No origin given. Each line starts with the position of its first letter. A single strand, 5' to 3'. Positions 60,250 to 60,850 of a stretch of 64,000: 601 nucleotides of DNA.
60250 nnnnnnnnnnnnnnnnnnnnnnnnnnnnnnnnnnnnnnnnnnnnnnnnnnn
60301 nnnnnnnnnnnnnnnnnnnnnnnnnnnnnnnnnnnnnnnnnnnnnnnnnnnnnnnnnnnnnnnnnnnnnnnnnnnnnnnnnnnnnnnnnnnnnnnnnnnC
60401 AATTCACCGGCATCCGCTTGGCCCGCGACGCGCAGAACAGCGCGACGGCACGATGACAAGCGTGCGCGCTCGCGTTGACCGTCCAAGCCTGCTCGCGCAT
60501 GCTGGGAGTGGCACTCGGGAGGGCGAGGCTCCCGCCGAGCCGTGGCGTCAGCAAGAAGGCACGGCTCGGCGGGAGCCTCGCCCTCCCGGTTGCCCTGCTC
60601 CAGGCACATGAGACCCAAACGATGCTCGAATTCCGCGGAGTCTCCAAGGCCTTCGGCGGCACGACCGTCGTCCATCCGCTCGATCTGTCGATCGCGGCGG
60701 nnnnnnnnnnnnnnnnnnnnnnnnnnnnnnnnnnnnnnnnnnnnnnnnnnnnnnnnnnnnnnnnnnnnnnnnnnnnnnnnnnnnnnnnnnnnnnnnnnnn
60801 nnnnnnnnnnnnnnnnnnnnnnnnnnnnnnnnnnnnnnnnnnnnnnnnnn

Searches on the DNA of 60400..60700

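Call 62: search_with_rna_model(model_id=R1, source=window, start=60400, end=60700, max_evalue=1, show_alignments=1)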
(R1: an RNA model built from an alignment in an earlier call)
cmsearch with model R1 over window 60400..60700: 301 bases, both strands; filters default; matches with E-value up to 1: 2.
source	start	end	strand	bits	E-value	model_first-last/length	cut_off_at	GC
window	60516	60588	+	34.4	9.8e-10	42-126/157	no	0.78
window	60516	60588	-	33.3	2.1e-09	42-126/157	no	0.78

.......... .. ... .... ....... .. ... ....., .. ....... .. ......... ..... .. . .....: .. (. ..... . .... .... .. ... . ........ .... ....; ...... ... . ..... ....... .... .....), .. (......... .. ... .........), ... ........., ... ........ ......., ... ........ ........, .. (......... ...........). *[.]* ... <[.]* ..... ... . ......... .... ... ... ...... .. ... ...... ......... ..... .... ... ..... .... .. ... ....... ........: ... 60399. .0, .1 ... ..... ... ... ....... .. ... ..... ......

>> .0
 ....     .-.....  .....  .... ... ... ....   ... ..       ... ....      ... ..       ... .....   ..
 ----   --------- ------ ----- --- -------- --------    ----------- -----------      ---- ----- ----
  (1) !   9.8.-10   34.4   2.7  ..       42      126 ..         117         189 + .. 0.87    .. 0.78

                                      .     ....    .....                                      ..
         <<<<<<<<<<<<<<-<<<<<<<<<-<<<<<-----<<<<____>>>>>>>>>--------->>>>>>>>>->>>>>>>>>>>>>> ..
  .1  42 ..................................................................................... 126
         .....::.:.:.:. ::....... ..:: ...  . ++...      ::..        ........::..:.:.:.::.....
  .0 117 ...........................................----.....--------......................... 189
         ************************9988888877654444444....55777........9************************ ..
